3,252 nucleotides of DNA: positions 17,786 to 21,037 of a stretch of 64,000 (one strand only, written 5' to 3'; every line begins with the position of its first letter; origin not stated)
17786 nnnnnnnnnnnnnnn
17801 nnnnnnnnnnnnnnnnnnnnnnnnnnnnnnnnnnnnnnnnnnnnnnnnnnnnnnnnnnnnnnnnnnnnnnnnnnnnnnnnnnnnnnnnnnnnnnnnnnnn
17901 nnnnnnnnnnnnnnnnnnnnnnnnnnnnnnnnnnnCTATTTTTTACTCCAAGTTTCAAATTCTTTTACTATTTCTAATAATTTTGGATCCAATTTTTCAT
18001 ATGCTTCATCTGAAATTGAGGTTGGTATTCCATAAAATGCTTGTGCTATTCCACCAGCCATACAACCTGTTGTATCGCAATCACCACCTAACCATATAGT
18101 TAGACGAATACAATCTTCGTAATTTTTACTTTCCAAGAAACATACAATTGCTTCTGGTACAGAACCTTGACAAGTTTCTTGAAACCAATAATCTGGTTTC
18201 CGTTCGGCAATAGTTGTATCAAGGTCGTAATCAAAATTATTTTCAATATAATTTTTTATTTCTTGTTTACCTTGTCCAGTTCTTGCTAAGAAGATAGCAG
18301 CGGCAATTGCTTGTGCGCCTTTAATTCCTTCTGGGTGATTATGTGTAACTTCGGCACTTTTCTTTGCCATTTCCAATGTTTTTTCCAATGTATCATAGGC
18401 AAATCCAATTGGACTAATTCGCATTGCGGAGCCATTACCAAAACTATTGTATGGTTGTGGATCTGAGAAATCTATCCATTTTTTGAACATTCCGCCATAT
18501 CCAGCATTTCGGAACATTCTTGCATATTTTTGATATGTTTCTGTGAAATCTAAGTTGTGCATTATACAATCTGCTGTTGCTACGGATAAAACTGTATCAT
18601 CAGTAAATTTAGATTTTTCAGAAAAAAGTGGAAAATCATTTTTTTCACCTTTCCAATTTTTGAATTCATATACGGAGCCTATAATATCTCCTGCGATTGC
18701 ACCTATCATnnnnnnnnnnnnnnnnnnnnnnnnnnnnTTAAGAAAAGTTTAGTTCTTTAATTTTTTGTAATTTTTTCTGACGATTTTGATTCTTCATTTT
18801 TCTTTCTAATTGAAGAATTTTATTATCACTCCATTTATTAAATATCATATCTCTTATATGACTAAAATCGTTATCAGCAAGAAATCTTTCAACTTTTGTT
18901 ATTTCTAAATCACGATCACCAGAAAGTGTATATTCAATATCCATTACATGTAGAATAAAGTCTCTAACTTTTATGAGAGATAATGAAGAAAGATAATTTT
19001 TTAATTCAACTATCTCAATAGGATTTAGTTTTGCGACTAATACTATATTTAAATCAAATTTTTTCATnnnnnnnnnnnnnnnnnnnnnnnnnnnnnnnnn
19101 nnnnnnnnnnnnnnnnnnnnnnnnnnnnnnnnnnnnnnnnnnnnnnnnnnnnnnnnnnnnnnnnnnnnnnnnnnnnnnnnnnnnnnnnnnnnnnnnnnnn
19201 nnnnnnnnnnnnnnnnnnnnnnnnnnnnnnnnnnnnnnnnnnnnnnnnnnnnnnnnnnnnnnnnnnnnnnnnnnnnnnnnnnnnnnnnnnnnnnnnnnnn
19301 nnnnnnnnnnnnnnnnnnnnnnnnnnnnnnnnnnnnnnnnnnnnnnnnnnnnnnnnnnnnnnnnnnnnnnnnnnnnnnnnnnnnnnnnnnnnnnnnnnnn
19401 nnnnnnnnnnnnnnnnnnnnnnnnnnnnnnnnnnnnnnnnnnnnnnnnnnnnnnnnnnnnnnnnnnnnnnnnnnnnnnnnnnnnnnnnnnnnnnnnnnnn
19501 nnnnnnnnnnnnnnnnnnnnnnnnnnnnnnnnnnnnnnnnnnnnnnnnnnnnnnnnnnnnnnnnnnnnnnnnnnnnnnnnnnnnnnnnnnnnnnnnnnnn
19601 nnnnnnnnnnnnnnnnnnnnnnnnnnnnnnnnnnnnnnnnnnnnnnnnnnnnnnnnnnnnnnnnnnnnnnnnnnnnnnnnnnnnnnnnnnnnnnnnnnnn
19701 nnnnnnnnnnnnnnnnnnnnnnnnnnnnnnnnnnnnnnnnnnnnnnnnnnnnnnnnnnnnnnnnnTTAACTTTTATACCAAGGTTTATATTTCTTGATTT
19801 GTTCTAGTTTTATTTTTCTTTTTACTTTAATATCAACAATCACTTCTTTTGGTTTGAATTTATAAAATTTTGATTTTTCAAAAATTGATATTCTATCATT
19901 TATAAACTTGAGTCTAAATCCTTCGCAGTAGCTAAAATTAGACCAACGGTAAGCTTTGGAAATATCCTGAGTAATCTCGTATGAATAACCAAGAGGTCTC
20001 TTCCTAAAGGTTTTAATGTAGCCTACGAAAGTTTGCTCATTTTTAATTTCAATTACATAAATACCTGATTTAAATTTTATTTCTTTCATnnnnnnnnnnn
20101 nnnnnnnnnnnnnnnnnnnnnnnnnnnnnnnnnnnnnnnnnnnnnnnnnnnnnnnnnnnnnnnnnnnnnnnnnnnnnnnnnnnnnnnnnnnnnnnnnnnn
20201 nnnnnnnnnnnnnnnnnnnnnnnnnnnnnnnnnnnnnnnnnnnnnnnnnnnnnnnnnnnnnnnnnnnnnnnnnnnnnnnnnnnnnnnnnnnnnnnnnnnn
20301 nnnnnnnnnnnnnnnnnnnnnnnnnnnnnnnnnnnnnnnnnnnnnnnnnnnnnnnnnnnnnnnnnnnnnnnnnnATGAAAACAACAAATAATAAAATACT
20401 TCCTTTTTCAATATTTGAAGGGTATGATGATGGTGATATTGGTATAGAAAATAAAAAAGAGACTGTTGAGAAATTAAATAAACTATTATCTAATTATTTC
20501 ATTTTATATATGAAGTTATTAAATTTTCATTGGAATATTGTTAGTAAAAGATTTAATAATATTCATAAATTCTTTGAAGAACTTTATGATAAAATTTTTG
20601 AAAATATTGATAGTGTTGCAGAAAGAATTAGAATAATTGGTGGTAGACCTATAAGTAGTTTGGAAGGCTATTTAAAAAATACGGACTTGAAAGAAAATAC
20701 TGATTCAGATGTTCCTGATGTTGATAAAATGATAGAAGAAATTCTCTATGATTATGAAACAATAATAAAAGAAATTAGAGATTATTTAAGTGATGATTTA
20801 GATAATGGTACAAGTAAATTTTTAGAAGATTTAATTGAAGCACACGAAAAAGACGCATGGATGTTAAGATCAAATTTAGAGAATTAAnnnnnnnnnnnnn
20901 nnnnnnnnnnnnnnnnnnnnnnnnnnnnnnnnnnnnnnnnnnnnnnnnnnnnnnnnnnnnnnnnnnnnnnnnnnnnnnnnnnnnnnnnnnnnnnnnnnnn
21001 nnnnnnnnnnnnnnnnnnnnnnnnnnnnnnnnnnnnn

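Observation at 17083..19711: Nucleotidyltransferase (CCA/poly(A)-polymerase head), ADP-ribosylglycohydrolase and minimal ATP-dependent ligase in one neighbourhood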

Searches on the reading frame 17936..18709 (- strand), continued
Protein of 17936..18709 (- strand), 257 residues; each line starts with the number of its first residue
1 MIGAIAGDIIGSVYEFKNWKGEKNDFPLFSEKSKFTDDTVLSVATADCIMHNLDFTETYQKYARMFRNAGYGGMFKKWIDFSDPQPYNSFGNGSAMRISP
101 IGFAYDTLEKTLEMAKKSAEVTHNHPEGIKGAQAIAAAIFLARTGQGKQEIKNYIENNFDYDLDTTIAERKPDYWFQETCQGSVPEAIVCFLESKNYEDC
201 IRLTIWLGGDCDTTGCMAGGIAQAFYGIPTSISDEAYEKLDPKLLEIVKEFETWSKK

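Call 78: find_related_loci(query=A5, collection=viral_contigs, flank=8000)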
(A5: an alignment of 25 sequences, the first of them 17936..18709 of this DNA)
Query A5 (257 aa) in viral_contigs; peptide patterns used: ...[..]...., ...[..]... (x = any residue, [..] = any of these).
514 stretches matched a pattern; 487 encode a relative of the query (tblastn E <= 1e-3); the best 80 are kept; 80 distinct loci.
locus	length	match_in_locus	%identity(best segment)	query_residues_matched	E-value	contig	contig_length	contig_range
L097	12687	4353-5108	79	1-251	4e-135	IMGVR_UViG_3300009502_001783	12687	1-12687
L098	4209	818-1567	57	1-251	1e-94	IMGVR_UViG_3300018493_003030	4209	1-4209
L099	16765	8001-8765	51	1-251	2e-88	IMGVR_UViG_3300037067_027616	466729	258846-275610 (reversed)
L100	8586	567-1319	53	1-251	5e-87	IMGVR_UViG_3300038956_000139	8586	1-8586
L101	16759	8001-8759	52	1-252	4e-85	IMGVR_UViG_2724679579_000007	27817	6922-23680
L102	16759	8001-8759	52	1-252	4e-85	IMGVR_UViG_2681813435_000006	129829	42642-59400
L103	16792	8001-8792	49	1-256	7e-85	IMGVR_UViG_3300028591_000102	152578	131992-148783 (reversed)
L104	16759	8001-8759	51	1-252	1e-84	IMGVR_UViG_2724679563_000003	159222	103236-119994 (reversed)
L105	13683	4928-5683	55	1-251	1e-84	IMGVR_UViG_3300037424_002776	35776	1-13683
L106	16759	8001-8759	51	1-252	1e-84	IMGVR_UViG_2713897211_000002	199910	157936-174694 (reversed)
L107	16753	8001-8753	53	1-252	7e-85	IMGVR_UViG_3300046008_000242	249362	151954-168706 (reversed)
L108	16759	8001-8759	51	1-252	1e-84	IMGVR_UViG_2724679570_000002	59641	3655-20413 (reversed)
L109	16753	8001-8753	52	1-252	2e-84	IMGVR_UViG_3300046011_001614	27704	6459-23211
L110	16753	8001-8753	52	1-252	2e-84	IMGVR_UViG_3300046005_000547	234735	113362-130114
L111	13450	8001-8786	49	1-253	7e-84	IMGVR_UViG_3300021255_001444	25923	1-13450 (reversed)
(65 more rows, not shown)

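Call 90: find_encoding_contigs(protein=P0243, flank=5000, max_places=3)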
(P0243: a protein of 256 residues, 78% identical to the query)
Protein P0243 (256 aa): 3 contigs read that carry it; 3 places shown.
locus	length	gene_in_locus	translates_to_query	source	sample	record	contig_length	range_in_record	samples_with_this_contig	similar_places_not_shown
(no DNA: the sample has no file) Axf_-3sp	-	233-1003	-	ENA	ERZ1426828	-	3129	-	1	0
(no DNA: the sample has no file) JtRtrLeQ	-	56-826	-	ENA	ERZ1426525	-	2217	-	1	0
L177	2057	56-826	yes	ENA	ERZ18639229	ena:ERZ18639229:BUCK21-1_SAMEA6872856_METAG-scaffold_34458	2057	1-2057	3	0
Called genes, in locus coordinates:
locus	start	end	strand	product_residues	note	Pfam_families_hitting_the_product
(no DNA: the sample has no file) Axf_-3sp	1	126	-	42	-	?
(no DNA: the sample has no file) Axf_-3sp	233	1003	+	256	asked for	PF03747:ADP_ribosyl_GH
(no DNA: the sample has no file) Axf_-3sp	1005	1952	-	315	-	PF00722:Glyco_hydro_16, PF26113:GH16_XgeA (weak), PF00722:Glyco_hydro_16 (weak)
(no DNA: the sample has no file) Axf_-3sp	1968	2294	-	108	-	-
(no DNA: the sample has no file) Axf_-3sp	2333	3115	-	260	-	-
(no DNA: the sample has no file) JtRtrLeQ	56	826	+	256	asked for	PF03747:ADP_ribosyl_GH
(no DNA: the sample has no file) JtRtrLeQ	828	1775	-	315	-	PF00722:Glyco_hydro_16, PF26113:GH16_XgeA (weak), PF00722:Glyco_hydro_16 (weak)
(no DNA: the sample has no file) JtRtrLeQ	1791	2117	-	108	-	-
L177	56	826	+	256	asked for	PF03747:ADP_ribosyl_GH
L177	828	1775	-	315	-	PF00722:Glyco_hydro_16, PF26113:GH16_XgeA (weak), PF00722:Glyco_hydro_16 (weak)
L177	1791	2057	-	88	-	?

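Call 91: find_encoding_contigs(protein=P0250, flank=8000, max_places=2)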
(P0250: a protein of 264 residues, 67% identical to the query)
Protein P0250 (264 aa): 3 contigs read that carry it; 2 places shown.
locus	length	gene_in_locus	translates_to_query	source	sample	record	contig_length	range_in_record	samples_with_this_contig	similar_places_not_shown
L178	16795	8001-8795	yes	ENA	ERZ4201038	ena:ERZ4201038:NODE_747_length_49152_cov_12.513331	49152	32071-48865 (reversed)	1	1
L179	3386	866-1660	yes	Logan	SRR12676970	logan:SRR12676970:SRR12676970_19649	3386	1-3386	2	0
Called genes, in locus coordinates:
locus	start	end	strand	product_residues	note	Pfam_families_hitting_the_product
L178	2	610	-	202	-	-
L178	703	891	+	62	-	-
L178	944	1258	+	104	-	-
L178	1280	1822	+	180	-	-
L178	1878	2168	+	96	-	-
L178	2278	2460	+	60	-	PF01258:zf-dskA_traR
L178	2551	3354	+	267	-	-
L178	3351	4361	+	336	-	PF05050:Methyltransf_21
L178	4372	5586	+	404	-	PF13489:Methyltransf_23, PF08484:Methyltransf_14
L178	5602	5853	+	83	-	PF14063:DUF4254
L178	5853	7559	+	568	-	PF05050:Methyltransf_21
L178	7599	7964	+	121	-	PF00072:Response_reg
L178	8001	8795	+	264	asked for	PF03747:ADP_ribosyl_GH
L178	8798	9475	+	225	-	PF10108:DNA_pol_B_exo2, PF13482:RNase_H_2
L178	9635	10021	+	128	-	-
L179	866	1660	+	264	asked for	PF03747:ADP_ribosyl_GH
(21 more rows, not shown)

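Call 94: search_protein_families(library=padloc, proteins=[window:17936-18709:-], max_evalue=0.001)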
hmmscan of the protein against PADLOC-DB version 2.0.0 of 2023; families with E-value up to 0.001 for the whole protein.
window:17936-18709:- (257 aa): 0 families

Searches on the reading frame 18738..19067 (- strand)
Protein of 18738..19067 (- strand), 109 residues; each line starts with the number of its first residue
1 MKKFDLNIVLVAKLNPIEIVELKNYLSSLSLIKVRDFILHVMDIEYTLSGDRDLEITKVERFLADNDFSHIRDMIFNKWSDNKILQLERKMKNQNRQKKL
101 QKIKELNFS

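Call 4: search_protein_families(library=pfam, proteins=[window:18738-19067:-], max_evalue=0.1)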
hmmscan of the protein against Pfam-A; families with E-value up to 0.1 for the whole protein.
window:18738-19067:- (109 aa): 1 family
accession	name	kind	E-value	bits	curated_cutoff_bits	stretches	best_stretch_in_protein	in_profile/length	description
PF04433.23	SWIRM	-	0.031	15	28.6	1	63-94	24-55/84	SWIRM domain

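Call 5: search_protein_families(library=phrogs, proteins=[window:18738-19067:-], max_evalue=0.01)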
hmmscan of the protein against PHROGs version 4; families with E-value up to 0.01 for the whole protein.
window:18738-19067:- (109 aa): 0 families

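Call 18: search_protein_families(library=ncbifam, proteins=[window:18738-19067:-], max_evalue=0.01)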
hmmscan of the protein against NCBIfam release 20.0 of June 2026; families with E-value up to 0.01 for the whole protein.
window:18738-19067:- (109 aa): 0 families

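Call 66: search_protein_families(library=pfam, proteins=[window:18738-19067:-], max_evalue=0.05)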
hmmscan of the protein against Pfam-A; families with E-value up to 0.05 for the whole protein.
window:18738-19067:- (109 aa): 1 family
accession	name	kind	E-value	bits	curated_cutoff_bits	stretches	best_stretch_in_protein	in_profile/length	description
PF04433.23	SWIRM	-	0.031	15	28.6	0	63-94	24-55/84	SWIRM domain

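Call 94: search_protein_families(library=padloc, proteins=[window:18738-19067:-], max_evalue=0.001)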
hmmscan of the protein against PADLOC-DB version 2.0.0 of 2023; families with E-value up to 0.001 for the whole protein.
window:18738-19067:- (109 aa): 0 families

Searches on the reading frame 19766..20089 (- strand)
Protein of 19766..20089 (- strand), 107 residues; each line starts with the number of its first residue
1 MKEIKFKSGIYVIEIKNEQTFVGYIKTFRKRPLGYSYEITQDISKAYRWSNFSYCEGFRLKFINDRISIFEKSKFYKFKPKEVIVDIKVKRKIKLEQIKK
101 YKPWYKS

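Call 4: search_protein_families(library=pfam, proteins=[window:19766-20089:-], max_evalue=0.1)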
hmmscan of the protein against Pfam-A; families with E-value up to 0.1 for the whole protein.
window:19766-20089:- (107 aa): 0 families

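Call 5: search_protein_families(library=phrogs, proteins=[window:19766-20089:-], max_evalue=0.01)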
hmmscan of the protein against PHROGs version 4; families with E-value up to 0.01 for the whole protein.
window:19766-20089:- (107 aa): 2 families
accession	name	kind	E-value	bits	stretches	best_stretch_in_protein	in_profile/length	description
phrog_9792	-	unknown function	0.0019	19.2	0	7-59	4-49/67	-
phrog_19363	-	unknown function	0.0036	18.5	1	8-90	32-114/124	-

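Call 18: search_protein_families(library=ncbifam, proteins=[window:19766-20089:-], max_evalue=0.01)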
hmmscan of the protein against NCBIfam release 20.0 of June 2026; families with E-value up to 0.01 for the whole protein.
window:19766-20089:- (107 aa): 0 families

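Call 94: search_protein_families(library=padloc, proteins=[window:19766-20089:-], max_evalue=0.001)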
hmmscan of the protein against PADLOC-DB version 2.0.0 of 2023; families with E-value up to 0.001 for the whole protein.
window:19766-20089:- (107 aa): 0 families

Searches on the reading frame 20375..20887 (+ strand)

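Call 4: search_protein_families(library=pfam, proteins=[window:20375-20887:+], max_evalue=0.1)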
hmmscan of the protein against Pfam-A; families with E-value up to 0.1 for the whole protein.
window:20375-20887:+ (170 aa): 5 families
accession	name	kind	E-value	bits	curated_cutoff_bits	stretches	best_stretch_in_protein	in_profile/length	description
PF00210.30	Ferritin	-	6.3e-26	91.4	24.5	1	32-170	2-138/142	Ferritin-like domain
PF19174.5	DUF5856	-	0.00038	21.9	34.6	1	64-137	10-74/94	Family of unknown function (DUF5856)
PF08977.15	BOFC_N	-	0.0014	19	25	1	17-41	9-33/51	Bypass of Forespore C, N terminal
PF20421.4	DHR-2_Lobe_C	-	0.0055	17.1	26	1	26-79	48-101/103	DHR-2, Lobe C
PF24611.2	Spectrin_Anc-1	-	0.059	14.1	33.2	0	56-123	6-72/115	Nuclear anchorage protein 1, spectrin-like repeat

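Call 5: search_protein_families(library=phrogs, proteins=[window:20375-20887:+], max_evalue=0.01)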
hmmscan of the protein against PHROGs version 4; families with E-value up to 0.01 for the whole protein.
window:20375-20887:+ (170 aa): 2 families
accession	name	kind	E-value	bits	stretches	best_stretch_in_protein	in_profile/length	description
phrog_3636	-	DNA, RNA and nucleotide metabolism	1.3e-35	123.7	1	27-169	5-148/149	DNA binding protein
phrog_858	-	transcription regulation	0.00054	21.4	1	53-140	32-109/129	starvation-inducible transcriptional regulator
